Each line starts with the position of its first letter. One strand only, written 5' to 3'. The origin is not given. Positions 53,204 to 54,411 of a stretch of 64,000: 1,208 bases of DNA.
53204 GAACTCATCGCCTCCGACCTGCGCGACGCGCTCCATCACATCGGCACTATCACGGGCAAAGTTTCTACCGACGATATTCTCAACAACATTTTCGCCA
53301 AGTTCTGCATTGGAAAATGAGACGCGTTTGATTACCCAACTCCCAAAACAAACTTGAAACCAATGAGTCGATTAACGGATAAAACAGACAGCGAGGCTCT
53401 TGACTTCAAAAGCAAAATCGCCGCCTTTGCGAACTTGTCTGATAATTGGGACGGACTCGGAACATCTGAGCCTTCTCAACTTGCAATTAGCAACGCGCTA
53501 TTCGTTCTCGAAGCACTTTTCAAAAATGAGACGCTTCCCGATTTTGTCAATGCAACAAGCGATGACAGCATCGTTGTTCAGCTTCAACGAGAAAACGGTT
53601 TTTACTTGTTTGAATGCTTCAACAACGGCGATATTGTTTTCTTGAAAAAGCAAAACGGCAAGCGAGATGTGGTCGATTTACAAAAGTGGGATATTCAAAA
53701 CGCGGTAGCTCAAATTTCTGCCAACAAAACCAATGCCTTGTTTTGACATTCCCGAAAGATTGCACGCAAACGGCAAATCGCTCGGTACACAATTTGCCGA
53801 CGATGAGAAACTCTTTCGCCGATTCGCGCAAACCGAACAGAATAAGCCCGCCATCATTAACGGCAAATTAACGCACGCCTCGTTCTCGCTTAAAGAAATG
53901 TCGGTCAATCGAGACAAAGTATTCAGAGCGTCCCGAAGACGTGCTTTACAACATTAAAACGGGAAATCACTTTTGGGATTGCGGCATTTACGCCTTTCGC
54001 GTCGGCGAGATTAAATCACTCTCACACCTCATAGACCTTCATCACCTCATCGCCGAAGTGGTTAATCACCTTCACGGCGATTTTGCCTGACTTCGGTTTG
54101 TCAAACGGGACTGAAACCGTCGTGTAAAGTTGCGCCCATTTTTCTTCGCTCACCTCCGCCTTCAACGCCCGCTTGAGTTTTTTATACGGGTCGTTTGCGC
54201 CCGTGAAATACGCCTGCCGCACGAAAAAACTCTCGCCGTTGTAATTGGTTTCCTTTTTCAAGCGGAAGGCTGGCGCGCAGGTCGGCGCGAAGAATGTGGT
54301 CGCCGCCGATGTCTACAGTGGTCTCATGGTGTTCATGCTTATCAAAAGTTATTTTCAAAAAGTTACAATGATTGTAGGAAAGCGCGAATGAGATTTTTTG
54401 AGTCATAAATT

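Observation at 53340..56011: Decayed defence island between mnmE and an ECF sigma operon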

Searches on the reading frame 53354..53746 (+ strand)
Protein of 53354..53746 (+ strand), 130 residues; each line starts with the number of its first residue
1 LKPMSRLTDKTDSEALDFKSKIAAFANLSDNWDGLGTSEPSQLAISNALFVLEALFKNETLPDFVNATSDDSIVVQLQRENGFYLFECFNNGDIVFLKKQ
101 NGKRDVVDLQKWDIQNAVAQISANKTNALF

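Call 3: search_protein_families(library=pfam, proteins=[window:53354-53746:+], max_evalue=1)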
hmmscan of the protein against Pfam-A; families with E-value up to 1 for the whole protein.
window:53354-53746:+ (130 aa): 0 families

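Call 6: search_protein_families(library=ncbifam, proteins=[window:53354-53746:+], max_evalue=1)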
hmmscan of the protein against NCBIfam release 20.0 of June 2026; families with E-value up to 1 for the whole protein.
window:53354-53746:+ (130 aa): 0 families

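Call 7: search_protein_families(library=padloc, proteins=[window:53354-53746:+], max_evalue=1)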
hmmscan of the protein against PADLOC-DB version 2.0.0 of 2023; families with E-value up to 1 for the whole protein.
window:53354-53746:+ (130 aa): 0 families

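Call 40: find_homologous_proteins(query=window:53363-53746:+, max_evalue=0.01)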
Query window:53363-53746:+ (127 aa): 5 proteins with E <= 0.01 among 9 candidates.
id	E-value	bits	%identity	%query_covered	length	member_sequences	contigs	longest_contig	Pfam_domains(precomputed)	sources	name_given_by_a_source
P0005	4.2e-76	270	100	100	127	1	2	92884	-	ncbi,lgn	ncbi:MAG: hypothetical protein SNJ55_02380 [Chloroherpetonaceae bacterium]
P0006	1.2e-38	149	62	90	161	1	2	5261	-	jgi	jgi:hypothetical protein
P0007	3.1e-35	138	56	92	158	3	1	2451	-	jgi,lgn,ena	-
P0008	8.7e-35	137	56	98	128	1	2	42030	-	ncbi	-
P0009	1.0e-30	124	56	90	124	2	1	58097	-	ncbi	-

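Call 41: find_encoding_contigs(protein=P0008, flank=8000, max_places=4)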
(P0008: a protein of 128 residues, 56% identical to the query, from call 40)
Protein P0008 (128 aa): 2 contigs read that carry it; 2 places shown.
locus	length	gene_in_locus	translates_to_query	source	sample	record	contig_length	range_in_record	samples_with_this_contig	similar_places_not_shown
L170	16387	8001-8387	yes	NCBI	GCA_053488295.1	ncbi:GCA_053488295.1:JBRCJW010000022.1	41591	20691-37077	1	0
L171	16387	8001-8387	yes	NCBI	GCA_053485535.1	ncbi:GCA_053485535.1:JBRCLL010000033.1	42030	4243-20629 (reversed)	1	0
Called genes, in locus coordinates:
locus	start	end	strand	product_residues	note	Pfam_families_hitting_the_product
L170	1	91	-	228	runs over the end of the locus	PF09837:DUF2064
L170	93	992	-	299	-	PF13489:Methyltransf_23, PF07021:MetW (weak), PF13649:Methyltransf_25, PF13847:Methyltransf_31, PF08241:Methyltransf_11, PF08242:Methyltransf_12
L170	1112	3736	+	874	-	PF09586:YfhO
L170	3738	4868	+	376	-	PF12826:HHH_2, PF14520:HHH_5, PF02481:DNA_processg_A, PF17782:WHD_DprA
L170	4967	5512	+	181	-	PF03938:OmpH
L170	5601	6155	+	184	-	PF03938:OmpH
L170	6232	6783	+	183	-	PF06835:LptC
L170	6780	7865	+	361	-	PF01820:Dala_Dala_lig_N, PF02786:CPSase_L_D2, PF02222:ATP-grasp, PF07478:Dala_Dala_lig_C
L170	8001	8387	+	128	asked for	-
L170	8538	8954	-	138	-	-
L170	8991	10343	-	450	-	PF00142:Fer4_NifH, PF01656:CbiA, PF13614:AAA_31 (weak), PF08281:Sigma70_r4_2 (weak)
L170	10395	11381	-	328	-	PF08240:ADH_N (weak), PF00107:ADH_zinc_N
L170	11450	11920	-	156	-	PF07284:BCHF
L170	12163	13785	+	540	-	PF14052:Caps_assemb_Wzi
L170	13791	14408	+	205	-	-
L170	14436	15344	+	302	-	PF12895:ANAPC3 (faint), PF13525:YfiO (weak), PF13174:TPR_6 (faint)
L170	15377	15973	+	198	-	PF01467:CTP_transf_like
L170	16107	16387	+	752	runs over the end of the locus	PF03477:ATP-cone, PF17975:RNR_Alpha, PF21995:RNR-II_ins_dom (weak), PF02867:Ribonuc_red_lgC (faint)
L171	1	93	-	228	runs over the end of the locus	PF09837:DUF2064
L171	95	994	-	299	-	PF13489:Methyltransf_23, PF07021:MetW (weak), PF13649:Methyltransf_25, PF13847:Methyltransf_31, PF08241:Methyltransf_11, PF08242:Methyltransf_12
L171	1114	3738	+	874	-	PF09586:YfhO (weak)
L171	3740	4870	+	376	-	PF12826:HHH_2, PF14520:HHH_5, PF02481:DNA_processg_A, PF17782:WHD_DprA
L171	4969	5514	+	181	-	PF03938:OmpH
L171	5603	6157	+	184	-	PF03938:OmpH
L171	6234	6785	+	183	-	PF06835:LptC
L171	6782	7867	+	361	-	PF01820:Dala_Dala_lig_N, PF02786:CPSase_L_D2, PF02222:ATP-grasp, PF07478:Dala_Dala_lig_C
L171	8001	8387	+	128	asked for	-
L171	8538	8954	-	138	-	-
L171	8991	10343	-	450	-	PF00142:Fer4_NifH, PF01656:CbiA, PF13614:AAA_31 (weak), PF08281:Sigma70_r4_2 (weak)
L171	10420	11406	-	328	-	PF08240:ADH_N (weak), PF00107:ADH_zinc_N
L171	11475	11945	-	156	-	PF07284:BCHF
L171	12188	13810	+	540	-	PF14052:Caps_assemb_Wzi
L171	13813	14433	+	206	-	-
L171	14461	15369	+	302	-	PF12895:ANAPC3 (faint), PF13525:YfiO (weak), PF13174:TPR_6 (faint)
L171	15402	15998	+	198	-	PF01467:CTP_transf_like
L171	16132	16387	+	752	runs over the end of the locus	PF03477:ATP-cone, PF17975:RNR_Alpha, PF21995:RNR-II_ins_dom (weak), PF02867:Ribonuc_red_lgC (faint)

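Call 42: find_encoding_contigs(protein=P0009, flank=8000, max_places=4)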
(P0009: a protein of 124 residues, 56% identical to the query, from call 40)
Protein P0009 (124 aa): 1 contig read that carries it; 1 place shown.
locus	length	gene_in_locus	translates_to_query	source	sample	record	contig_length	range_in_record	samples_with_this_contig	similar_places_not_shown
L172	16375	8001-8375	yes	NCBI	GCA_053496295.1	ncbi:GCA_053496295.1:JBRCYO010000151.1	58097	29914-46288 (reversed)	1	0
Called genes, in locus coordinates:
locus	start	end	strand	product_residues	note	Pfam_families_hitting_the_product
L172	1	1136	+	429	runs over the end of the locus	PF01943:Polysacc_synt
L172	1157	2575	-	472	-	PF00202:Aminotran_3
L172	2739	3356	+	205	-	PF01351:RNase_HII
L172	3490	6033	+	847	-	PF18962:Por_Secre_tail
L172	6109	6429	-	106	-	PF13187:Fer4_9 (faint), PF13484:Fer4_16 (faint), PF14697:Fer4_21 (faint), PF13183:Fer4_8 (faint), PF00037:Fer4 (faint), PF12797:Fer4_2 (faint), PF12837:Fer4_6 (faint), PF12838:Fer4_7, +1 more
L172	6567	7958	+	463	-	PF10396:TrmE_N, PF12631:MnmE_helical, PF00025:Arf (faint), PF00071:Ras (faint), PF00350:Dynamin_N (faint), PF01926:MMR_HSR1, PF02421:FeoB_N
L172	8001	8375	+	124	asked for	-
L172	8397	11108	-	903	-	PF01170:UPF0020 (faint), PF01555:N6_N4_Mtase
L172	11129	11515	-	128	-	PF01850:PIN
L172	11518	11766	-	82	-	PF10047:DUF2281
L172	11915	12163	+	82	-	-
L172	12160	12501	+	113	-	PF02452:PemK_toxin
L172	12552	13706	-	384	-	-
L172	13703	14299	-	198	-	PF14280:DUF4365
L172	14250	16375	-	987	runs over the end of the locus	PF04851:ResIII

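Call 43: find_encoding_contigs(protein=P0009, flank=10000, max_places=2)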
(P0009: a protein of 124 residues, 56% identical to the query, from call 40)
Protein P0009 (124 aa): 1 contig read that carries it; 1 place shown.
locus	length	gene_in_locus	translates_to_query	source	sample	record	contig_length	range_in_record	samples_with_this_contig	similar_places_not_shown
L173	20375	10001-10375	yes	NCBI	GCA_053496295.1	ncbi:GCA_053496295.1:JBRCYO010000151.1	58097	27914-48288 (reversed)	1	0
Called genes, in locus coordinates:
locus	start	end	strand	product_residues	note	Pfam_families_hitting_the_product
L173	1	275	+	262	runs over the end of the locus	PF13489:Methyltransf_23, PF01209:Ubie_methyltran, PF02353:CMAS, PF08003:Methyltransf_9 (weak), PF08241:Methyltransf_11, PF08242:Methyltransf_12, PF13649:Methyltransf_25, PF13847:Methyltransf_31, +1 more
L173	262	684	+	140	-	-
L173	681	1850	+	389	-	PF13439:Glyco_transf_4, PF13579:Glyco_trans_4_4, PF00534:Glycos_transf_1, PF13692:Glyco_trans_1_4, PF13524:Glyco_trans_1_2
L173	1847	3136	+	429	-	PF01943:Polysacc_synt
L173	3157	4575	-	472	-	PF00202:Aminotran_3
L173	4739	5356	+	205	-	PF01351:RNase_HII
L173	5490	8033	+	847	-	PF18962:Por_Secre_tail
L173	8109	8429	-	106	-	PF13187:Fer4_9 (faint), PF13484:Fer4_16 (faint), PF14697:Fer4_21 (faint), PF13183:Fer4_8 (faint), PF00037:Fer4 (faint), PF12797:Fer4_2 (faint), PF12837:Fer4_6 (faint), PF12838:Fer4_7, +1 more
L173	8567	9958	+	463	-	PF10396:TrmE_N, PF12631:MnmE_helical, PF00025:Arf (faint), PF00071:Ras (faint), PF00350:Dynamin_N (faint), PF01926:MMR_HSR1, PF02421:FeoB_N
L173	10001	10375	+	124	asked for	-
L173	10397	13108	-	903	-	PF01170:UPF0020 (faint), PF01555:N6_N4_Mtase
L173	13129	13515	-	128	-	PF01850:PIN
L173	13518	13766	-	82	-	PF10047:DUF2281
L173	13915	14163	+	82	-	-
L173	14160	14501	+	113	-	PF02452:PemK_toxin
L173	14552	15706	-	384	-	-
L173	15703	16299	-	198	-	PF14280:DUF4365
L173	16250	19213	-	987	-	PF04851:ResIII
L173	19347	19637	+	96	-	-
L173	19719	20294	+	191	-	PF04542:Sigma70_r2, PF08281:Sigma70_r4_2, PF04545:Sigma70_r4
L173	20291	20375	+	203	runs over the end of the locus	-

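Call 52: search_protein_families(library=padloc, proteins=[L173:10001-10375:+, L173:10397-13108:-, L173:13129-13515:-, L173:13518-13766:-, L173:13915-14163:+, L173:14160-14501:+, L173:14552-15706:-, L173:15703-16299:-, L173:16250-19213:-], max_evalue=0.001)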
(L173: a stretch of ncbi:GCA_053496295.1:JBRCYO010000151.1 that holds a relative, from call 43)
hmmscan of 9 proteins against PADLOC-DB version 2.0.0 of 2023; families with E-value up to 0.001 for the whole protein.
L173:10001-10375:+ (124 aa): 0 families

L173:10397-13108:- (903 aa): 44 families (the best 25 are shown)
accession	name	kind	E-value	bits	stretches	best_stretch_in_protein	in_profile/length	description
PDLC03632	MTase_III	-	4.2e-269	893.6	1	43-902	63-982/983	Type III methyltransferase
PDLC03636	MTase_III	-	7.3e-36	122.1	3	210-300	96-186/575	Type III methyltransferase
PDLC03354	MTase_II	-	3e-34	116.7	2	130-289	60-210/425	Type II methyltransferase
PDLC03635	MTase_III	-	1.1e-31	108.2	2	129-297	217-360/708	Type III methyltransferase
PDLC03644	MTase_III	-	1.4e-30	104.6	1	122-488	30-396/542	Type III methyltransferase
PDLC03634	MTase_III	-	4.2e-28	96.6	1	130-458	94-423/621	Type III methyltransferase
PDLC03633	MTase_III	-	1.3e-27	94.7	2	124-261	71-202/616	Type III methyltransferase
PDLC03339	MTase_II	-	2.5e-27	93.6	2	132-296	5-146/399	Type II methyltransferase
PDLC03371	MTase_II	-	2.7e-26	90.7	2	424-488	191-255/260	Type II methyltransferase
PDLC03300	MTase_II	-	4.4e-26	89.6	2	153-293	29-170/302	Type II methyltransferase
PDLC03638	MTase_III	-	6.9e-26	88.8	1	208-473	429-665/816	Type III methyltransferase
PDLC03641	MTase_III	-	3.3e-23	80.1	1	130-459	104-426/657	Type III methyltransferase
PDLC03637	MTase_III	-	5.8e-17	59.5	1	131-293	122-271/513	Type III methyltransferase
PDLC03216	MTase_II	-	3.8e-15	53.7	1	422-490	192-260/364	Type II methyltransferase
PDLC03299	MTase_II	-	2.6e-14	51.4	1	427-490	199-263/296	Type II methyltransferase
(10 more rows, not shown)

L173:13129-13515:- (128 aa): 0 families

L173:13518-13766:- (82 aa): 0 families

L173:13915-14163:+ (82 aa): 0 families

L173:14160-14501:+ (113 aa): 0 families

L173:14552-15706:- (384 aa): 31 families (the best 25 are shown)
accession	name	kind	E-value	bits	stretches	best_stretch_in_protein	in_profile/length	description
PDLC04329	PDC-M02B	-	9.1e-104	345.1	1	6-370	4-374/377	-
PDLC04323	PDC-M02B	-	2.9e-76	254.5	1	4-370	8-372/374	-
PDLC04298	PDC-M02B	-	1.3e-50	170.4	1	4-372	9-376/380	-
PDLC04321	PDC-M02B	-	4.8e-42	142.4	1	7-363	12-376/383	-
PDLC04335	PDC-M02B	-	6.5e-37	125.2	1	7-362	4-354/364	-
PDLC04330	PDC-M02B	-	5.1e-36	122.3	1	4-369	7-368/375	-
PDLC04307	PDC-M02B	-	2.6e-35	120.2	1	9-371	11-369/373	-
PDLC04304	PDC-M02B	-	3.3e-32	110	1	6-371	11-381/383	-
PDLC04308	PDC-M02B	-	8.5e-31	105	1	5-354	12-365/391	-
PDLC04311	PDC-M02B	-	1.1e-29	101.5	1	6-369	5-372/384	-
PDLC04320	PDC-M02B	-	4e-29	99.6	1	5-358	7-362/374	-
PDLC04303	PDC-M02B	-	1.6e-28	97.8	1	6-368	11-381/383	-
PDLC04333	PDC-M02B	-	5.9e-28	95.7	1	6-359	10-367/379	-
PDLC04315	PDC-M02B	-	9.1e-28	95.6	1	17-368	11-378/383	-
PDLC04301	PDC-M02B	-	2.6e-27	93.8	1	3-369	5-376/378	-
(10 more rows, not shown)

L173:15703-16299:- (198 aa): 25 families
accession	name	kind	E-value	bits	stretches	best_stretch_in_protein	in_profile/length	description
PDLC04287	PDC-M02A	-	2.1e-77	257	1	20-196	1-178/182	-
PDLC04278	PDC-M02A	-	2.3e-54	181.9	1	20-191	1-165/167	-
PDLC04297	PDC-M02A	-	1.6e-52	175.7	1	24-191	2-163/165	-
PDLC04276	PDC-M02A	-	2.1e-36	123.3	1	24-190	20-181/184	-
PDLC04290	PDC-M02A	-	1.1e-33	114.4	1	24-190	3-166/170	-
PDLC04282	PDC-M02A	-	1.9e-33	113.7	1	23-190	16-178/182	-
PDLC04291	PDC-M02A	-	5.9e-31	105.8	1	23-189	10-172/176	-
PDLC04277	PDC-M02A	-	1.3e-28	98.1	1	33-187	12-163/169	-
PDLC04292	PDC-M02A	-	6.4e-28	95.8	1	33-188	11-164/169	-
PDLC04273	PDC-M02A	-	3.1e-23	80.8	1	22-183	3-159/172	-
PDLC04283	PDC-M02A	-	5.5e-23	79.4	1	28-193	29-191/193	-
PDLC04284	PDC-M02A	-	1.2e-22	78.4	1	16-186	12-179/188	-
PDLC04280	PDC-M02A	-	2.9e-22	77.2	1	23-190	15-178/182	-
PDLC04274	PDC-M02A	-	6.9e-22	75.9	1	27-188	27-181/186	-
PDLC04279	PDC-M02A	-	3.4e-21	74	1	33-186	19-172/179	-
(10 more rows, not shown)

L173:16250-19213:- (987 aa): 3 families
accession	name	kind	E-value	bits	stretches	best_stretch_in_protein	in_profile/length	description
PDLC03648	REase_III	-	1.4e-06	24.7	1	589-631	312-354/871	Type III restriction enzyme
PDLC03647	REase_III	-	0.00019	17.7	0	561-630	480-549/989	Type III restriction enzyme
PDLC03649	REase_III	-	0.00033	16.7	0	513-630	426-537/973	Type III restriction enzyme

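Call 83: predict_structure(alignment_id=A3)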
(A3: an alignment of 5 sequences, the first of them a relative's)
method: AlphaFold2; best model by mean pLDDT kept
length: 161 residues; sequences in the alignment: 5
mean_pLDDT: 73.2   pTM: 0.66
mean pLDDT of the five models: 73.2, 69.6, 64.0, 63.7, 62.8
residues with pLDDT >= 90: 49; 70-90: 55; 50-70: 21; < 50: 36
segments of 3 or more residues with pLDDT < 50: 1-22, 24-35
pLDDT, mean of each block of 10 residues (from residue 1): 38 41 41 54 85 72 90 92 89 89 64 87 92 85 91 64 50
secondary structure, 60 per line:
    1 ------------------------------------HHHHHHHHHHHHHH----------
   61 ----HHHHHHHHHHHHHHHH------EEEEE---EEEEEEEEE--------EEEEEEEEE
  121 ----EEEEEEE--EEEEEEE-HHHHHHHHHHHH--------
elements in order: H37-50 H65-80 E87-91 E95-103 E112-120 E125-131 E134-140 H142-153

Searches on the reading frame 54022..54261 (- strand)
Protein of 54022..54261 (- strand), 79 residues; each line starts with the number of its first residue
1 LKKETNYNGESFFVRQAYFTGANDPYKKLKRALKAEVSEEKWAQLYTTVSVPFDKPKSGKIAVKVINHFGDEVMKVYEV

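Call 3: search_protein_families(library=pfam, proteins=[window:54022-54261:-], max_evalue=1)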
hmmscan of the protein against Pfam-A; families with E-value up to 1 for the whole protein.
window:54022-54261:- (79 aa): 0 families

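Call 6: search_protein_families(library=ncbifam, proteins=[window:54022-54261:-], max_evalue=1)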
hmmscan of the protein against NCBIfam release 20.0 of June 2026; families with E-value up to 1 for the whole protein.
window:54022-54261:- (79 aa): 0 families

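Call 7: search_protein_families(library=padloc, proteins=[window:54022-54261:-], max_evalue=1)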
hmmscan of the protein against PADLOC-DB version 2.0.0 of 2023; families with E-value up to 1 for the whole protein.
window:54022-54261:- (79 aa): 1 family
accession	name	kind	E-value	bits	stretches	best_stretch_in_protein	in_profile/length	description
PDLC03632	MTase_III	-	5e-29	99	1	4-78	908-982/983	Type III methyltransferase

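Call 14: search_dna_similar(query=window:54022-54261:-, collection=plasmids, mode=protein, max_rows=12)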
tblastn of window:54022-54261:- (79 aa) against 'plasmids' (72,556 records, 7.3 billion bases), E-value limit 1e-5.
Records with a match: 32; places in all: 32; records where one place covers at least 80% of the query: 32.
Best place of each record, by identity: 60-80% 19; <60% 13.
By first word of the organism name: Pseudomonas 4; Shinella 4; Rhodococcus 4; Sphingobium 3; Planktothrix 2; Candidatus 1; Phenylobacterium 1; Nostocales 1; Gemmobacter 1; Rhizobium 1; and 10 more.
By predicted mobility (MOB-suite, as given by PLSDB): non-mobilizable 14; mobilizable 9; conjugative 9.
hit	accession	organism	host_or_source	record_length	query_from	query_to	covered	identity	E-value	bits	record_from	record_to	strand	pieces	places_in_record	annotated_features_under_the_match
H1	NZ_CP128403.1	Candidatus Chlorohelix allophototropha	Single colony of Candidatus Chlorohelix ...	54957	4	79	96%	72.4%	6e-31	119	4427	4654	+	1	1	DNA methyltransferase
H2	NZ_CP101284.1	Phenylobacterium sp. LH3H17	-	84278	4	79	96%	72.4%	8e-31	119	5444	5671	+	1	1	none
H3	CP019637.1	Nostocales cyanobacterium HT-58-2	mixed culture,Nan Madol, Pohnpei soil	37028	4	79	96%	70.4%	5e-31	119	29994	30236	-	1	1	site-specific DNA-methyltransferase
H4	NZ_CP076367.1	Gemmobacter fulvus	cell culture,Anabaena culture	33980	4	79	96%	69.7%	5e-30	117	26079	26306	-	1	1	site-specific DNA-methyltransferase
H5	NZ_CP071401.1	Rhizobium leguminosarum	lentil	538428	4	79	96%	68.4%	2e-30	118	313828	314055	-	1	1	site-specific DNA-methyltransferase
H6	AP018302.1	Fischerella sp. NIES-4106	-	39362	4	79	96%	67.9%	4e-31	120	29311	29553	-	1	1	DNA methylase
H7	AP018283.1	Chondrocystis sp. NIES-4102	-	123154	4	79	96%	67.9%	2e-29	115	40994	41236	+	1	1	DNA methylase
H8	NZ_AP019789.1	Methylomagnum ishizawai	-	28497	4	79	96%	65.8%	4e-29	114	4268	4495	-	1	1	site-specific DNA-methyltransferase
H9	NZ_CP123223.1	Pseudomonas amygdali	Aesculus hippocastanum,cell culture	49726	4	79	96%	65.8%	3e-27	109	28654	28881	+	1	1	site-specific DNA-methyltransferase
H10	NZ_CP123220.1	Pseudomonas amygdali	Aesculus hippocastanum,cell culture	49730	4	79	96%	65.8%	3e-27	109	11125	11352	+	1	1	site-specific DNA-methyltransferase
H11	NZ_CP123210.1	Pseudomonas amygdali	Aesculus hippocastanum,cell culture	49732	4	79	96%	65.8%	3e-27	109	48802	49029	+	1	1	site-specific DNA-methyltransferase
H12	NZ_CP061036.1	Sphingomonas aliaeris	whole organism,Pork steak,pork steak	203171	4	79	96%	64.5%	9e-28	110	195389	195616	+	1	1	none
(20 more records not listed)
